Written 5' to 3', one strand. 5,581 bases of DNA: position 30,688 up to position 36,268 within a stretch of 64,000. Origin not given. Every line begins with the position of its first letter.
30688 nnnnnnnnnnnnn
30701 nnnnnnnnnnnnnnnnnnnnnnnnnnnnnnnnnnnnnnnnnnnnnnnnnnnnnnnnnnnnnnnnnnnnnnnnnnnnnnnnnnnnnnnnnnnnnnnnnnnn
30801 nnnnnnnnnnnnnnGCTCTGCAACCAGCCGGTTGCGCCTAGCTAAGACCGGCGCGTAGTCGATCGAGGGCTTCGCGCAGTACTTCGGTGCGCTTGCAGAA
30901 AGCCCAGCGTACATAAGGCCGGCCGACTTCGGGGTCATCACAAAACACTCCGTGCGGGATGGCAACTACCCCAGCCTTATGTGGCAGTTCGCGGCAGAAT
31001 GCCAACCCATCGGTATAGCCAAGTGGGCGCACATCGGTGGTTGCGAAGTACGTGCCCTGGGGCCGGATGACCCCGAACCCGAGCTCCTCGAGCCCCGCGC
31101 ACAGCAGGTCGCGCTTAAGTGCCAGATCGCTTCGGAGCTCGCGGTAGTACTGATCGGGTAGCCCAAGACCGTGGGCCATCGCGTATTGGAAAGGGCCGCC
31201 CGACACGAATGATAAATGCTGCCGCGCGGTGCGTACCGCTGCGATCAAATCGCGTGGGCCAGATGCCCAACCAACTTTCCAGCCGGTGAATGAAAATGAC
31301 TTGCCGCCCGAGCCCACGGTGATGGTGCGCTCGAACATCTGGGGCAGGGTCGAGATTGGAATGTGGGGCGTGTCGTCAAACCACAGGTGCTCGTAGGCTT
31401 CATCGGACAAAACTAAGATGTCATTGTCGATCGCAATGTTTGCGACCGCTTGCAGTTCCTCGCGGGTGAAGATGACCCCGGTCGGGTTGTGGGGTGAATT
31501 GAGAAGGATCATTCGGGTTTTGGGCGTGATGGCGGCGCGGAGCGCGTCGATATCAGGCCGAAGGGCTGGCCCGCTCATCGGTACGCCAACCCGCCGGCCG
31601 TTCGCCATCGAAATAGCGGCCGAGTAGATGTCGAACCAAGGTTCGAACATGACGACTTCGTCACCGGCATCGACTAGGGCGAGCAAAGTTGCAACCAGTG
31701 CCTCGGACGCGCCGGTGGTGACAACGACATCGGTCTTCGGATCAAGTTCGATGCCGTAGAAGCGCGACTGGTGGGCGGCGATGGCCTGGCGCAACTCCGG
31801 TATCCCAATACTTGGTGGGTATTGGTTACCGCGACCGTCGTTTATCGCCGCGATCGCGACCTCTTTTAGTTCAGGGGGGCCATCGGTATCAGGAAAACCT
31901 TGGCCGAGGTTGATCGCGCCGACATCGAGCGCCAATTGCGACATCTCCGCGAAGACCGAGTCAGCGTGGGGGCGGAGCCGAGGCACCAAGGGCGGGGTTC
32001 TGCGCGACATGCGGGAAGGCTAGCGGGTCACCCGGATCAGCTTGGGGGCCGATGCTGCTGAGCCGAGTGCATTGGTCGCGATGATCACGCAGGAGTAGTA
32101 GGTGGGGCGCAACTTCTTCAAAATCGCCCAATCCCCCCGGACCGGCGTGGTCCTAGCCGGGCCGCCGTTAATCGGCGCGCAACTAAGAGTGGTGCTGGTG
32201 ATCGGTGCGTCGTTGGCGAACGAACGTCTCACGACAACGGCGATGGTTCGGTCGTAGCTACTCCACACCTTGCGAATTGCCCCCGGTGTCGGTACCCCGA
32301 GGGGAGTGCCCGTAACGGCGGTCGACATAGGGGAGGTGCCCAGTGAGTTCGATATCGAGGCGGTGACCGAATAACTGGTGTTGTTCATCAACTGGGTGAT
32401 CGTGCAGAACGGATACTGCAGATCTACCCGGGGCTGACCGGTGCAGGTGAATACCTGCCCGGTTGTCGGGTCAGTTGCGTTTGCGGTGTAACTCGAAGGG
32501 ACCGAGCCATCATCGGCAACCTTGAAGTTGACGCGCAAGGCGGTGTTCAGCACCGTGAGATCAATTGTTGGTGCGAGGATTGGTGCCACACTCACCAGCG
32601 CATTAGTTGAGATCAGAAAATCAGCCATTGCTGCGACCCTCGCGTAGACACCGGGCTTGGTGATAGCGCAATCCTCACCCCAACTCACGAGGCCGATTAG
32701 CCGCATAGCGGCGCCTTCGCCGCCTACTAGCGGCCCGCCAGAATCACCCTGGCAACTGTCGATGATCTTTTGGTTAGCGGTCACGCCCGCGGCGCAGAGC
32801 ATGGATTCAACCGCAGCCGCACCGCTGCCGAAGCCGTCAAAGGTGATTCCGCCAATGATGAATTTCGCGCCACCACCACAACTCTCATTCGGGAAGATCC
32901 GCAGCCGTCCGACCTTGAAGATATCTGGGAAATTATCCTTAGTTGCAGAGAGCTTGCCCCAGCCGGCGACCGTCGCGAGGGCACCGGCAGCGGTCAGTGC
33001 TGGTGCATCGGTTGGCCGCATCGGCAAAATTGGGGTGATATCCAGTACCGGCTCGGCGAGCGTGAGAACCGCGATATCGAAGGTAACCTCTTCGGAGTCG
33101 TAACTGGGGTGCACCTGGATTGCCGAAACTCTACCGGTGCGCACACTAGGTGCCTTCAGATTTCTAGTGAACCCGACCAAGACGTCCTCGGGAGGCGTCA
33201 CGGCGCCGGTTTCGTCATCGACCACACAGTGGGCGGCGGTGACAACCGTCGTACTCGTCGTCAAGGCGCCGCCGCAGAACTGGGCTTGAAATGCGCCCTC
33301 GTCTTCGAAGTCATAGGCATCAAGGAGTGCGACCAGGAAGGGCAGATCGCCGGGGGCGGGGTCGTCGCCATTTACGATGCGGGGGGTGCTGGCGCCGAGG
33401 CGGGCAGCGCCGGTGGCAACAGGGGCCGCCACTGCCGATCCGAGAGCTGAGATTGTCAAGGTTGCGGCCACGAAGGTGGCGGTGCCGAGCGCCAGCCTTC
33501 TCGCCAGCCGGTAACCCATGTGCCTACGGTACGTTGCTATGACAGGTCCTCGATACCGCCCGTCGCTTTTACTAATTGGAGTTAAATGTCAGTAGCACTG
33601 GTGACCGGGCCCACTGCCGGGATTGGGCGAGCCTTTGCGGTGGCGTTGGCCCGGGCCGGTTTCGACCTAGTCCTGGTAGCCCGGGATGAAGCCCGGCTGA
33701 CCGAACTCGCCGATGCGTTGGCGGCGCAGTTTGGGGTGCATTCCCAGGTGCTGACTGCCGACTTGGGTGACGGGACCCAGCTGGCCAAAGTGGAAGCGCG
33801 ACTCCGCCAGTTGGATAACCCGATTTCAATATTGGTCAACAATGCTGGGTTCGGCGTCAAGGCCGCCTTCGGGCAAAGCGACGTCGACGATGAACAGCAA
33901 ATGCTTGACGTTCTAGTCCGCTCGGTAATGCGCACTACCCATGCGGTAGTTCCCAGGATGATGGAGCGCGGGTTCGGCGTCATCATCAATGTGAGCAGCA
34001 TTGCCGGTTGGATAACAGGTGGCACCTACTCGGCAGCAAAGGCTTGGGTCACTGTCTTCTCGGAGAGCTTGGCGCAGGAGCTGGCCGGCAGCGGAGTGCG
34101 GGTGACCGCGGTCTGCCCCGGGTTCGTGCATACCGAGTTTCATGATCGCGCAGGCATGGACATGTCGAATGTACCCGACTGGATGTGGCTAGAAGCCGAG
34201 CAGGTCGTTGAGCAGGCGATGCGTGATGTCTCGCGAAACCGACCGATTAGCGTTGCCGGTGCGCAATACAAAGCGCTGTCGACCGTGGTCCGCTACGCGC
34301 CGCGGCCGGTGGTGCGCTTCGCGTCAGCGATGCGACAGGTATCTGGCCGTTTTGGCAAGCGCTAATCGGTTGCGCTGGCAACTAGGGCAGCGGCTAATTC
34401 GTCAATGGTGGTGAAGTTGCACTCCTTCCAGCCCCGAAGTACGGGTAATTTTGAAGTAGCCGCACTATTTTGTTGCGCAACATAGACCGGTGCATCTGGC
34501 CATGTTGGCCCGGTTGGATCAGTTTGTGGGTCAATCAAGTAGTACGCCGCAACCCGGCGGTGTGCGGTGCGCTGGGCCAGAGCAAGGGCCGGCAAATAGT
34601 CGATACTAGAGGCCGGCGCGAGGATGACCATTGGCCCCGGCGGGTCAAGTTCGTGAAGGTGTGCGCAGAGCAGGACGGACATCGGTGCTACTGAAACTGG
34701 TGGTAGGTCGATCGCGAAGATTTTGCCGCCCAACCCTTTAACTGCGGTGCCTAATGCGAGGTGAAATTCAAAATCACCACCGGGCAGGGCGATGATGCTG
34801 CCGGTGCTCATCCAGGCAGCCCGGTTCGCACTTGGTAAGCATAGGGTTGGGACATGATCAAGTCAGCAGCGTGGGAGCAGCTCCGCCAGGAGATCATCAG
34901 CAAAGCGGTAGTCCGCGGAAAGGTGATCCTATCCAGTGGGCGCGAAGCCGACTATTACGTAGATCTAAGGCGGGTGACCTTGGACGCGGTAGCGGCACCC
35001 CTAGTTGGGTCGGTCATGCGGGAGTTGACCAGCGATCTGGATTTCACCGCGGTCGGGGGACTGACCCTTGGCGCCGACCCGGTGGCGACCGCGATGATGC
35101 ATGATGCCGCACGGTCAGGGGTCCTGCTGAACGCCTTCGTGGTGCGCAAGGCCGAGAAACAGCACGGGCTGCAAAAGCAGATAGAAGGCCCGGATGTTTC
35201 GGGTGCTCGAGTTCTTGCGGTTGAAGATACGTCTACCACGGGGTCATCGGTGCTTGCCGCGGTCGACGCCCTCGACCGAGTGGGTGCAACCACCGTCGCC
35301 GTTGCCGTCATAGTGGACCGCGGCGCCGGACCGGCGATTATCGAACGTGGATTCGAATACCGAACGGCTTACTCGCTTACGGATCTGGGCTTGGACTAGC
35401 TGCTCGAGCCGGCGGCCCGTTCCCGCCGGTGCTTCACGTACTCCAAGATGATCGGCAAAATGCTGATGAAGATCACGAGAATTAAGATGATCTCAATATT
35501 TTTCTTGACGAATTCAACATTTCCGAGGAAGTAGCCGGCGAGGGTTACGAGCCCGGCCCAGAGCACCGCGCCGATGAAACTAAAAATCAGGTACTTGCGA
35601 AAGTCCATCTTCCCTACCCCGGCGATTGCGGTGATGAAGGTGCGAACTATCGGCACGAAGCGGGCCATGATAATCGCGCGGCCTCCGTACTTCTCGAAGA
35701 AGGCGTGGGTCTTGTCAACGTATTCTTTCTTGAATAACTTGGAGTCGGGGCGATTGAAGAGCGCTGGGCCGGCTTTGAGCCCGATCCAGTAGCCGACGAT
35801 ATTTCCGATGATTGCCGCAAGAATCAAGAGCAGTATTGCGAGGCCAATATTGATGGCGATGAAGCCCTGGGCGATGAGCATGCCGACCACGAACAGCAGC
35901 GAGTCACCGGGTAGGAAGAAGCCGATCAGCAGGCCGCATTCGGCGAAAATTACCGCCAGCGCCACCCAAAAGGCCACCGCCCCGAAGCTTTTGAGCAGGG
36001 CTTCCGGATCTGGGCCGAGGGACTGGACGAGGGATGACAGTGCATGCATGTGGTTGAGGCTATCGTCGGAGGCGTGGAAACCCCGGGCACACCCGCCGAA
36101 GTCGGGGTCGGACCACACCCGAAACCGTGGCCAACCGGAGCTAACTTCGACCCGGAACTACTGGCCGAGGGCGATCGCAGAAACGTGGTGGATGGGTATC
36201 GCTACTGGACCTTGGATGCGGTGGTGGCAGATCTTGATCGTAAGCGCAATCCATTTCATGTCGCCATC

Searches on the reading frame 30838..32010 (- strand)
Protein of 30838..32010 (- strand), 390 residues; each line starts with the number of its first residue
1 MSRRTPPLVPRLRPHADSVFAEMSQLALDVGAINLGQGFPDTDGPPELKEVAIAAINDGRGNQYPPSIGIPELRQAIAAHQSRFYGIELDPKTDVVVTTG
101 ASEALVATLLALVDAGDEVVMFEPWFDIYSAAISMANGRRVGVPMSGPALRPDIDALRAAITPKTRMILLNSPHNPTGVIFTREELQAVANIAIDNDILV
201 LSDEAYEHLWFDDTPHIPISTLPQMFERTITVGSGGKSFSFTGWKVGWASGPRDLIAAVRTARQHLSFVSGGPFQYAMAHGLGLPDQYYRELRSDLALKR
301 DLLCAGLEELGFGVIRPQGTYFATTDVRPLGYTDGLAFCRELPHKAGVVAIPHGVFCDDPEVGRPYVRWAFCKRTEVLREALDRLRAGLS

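Call 42: search_protein_families(library=pfam, proteins=[window:30838-32010:-], max_evalue=0.0001)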
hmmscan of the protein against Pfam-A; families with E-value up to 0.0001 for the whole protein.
window:30838-32010:- (390 aa): 4 families
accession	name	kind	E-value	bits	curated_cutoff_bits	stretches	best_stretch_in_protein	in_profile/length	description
PF00155.27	Aminotran_1_2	-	2.6e-60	205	19.7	1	33-384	4-360/361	Aminotransferase class I and II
PF01053.26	Cys_Met_Meta_PP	-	8.7e-07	28.2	27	1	95-205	71-175/381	Cys/Met metabolism PLP-dependent enzyme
PF01041.23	DegT_DnrJ_EryC1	-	2.6e-06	27.4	19.8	1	95-205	42-147/360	DegT/DnrJ/EryC1/StrS aminotransferase family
PF00266.25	Aminotran_5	-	1.5e-05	24.6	21.5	1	90-205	59-177/371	Aminotransferase class-V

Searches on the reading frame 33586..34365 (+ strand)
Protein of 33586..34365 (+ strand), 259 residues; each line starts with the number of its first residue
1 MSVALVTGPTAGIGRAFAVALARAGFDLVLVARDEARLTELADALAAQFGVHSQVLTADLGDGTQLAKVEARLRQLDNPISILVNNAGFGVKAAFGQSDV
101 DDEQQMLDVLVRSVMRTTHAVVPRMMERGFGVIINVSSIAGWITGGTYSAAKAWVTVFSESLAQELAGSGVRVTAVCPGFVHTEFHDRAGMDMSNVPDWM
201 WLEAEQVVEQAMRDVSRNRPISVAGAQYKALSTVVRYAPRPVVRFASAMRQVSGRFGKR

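Call 69: search_protein_families(library=pfam, proteins=[window:33586-34365:+], max_evalue=0.00001)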
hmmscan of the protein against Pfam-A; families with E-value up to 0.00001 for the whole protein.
window:33586-34365:+ (259 aa): 3 families
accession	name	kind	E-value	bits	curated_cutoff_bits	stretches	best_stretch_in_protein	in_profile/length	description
PF00106.31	adh_short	-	8.1e-45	153.1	26.6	1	3-187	2-188/195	short chain dehydrogenase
PF13561.12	adh_short_C2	-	1.4e-33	116.9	27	1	11-189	6-184/236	Enoyl-(Acyl carrier protein) reductase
PF08659.16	KR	-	2.9e-13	50.6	22.6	1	3-177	2-174/180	KR domain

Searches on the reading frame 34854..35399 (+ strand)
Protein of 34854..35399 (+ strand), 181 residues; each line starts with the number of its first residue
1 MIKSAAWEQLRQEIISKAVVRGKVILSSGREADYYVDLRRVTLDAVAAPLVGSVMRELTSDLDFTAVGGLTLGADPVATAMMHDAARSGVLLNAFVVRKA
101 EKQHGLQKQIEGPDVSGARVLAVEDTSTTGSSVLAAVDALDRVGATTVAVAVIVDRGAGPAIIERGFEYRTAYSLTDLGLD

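Call 69: search_protein_families(library=pfam, proteins=[window:34854-35399:+], max_evalue=0.00001)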
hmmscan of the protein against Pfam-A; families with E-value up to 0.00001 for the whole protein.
window:34854-35399:+ (181 aa): 1 family
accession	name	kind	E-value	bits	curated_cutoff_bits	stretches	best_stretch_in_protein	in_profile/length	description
PF00156.33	Pribosyltran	-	8.9e-10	38.5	26.3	1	89-160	52-130/158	Phosphoribosyl transferase domain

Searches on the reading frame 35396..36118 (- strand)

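Call 69: search_protein_families(library=pfam, proteins=[window:35396-36118:-], max_evalue=0.00001)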
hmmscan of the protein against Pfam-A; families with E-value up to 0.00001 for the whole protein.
window:35396-36118:- (240 aa): 1 family
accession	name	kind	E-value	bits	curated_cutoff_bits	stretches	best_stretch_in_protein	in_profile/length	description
PF09335.16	VTT_dom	-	1e-23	84.6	33.9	1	69-196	1-122/123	VTT domain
